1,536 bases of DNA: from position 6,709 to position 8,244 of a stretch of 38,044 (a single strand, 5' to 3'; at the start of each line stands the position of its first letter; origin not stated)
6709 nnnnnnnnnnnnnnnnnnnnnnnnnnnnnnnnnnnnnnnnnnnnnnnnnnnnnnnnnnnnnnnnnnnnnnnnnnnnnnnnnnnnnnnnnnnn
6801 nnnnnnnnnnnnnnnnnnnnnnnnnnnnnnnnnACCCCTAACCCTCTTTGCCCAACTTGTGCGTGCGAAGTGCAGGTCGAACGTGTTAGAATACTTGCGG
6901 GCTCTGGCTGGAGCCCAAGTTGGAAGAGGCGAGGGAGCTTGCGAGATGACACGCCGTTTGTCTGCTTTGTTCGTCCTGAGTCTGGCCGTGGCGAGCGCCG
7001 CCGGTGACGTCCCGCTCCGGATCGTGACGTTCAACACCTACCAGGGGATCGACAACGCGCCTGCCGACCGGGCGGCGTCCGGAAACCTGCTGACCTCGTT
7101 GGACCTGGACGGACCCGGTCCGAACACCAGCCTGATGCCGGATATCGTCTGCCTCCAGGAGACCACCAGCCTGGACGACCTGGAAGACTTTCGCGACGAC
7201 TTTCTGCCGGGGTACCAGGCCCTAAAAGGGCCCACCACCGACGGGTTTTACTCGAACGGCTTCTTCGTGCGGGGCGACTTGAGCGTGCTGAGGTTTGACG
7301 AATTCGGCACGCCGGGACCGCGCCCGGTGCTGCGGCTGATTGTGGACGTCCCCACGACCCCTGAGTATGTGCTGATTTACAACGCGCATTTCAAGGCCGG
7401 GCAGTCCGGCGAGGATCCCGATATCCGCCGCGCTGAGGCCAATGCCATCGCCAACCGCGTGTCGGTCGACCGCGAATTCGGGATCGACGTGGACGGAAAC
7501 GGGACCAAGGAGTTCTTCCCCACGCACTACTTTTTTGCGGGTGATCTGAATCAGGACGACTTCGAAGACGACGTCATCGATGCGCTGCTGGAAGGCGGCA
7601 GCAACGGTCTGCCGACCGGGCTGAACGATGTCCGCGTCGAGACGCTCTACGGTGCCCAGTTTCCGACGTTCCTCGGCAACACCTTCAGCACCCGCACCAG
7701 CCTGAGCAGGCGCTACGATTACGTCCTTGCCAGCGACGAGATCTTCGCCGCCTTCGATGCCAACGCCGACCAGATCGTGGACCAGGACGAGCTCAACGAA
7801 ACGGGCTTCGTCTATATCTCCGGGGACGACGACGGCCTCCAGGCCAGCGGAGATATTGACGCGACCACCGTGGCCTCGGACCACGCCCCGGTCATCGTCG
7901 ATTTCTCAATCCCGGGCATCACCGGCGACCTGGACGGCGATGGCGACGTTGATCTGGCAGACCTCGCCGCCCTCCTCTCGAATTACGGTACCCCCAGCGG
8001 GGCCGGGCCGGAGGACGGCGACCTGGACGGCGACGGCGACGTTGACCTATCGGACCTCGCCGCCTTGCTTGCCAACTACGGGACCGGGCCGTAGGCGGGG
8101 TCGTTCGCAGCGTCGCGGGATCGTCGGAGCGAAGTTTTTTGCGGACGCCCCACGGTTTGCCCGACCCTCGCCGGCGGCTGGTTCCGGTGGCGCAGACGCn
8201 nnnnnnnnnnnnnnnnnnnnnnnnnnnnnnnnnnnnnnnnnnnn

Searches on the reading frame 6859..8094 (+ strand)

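Call 10: search_protein_families(library=pfam, proteins=[window:6859-8094:+], max_evalue=0.01)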
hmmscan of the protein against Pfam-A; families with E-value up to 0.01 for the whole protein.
window:6859-8094:+ (411 aa): 4 families
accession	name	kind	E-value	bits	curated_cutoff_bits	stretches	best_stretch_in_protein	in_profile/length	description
PF03372.29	Exo_endo_phos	-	1.4e-10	41.7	24.5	1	56-294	1-205/225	Endonuclease/Exonuclease/phosphatase family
PF00404.24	Dockerin_1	-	0.00039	21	22.9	1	356-403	2-52/57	Dockerin type I domain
PF00036.39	EF-hand_1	-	0.00057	19.7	25.4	0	293-313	3-23/29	EF hand domain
PF13405.12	EF-hand_6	-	0.0077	16.3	25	0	388-408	10-30/30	EF-hand domain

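Call 11: search_protein_families(library=ncbifam, proteins=[window:6859-8094:+], max_evalue=0.01)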
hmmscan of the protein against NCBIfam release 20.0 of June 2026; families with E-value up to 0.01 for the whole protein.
window:6859-8094:+ (411 aa): 0 families
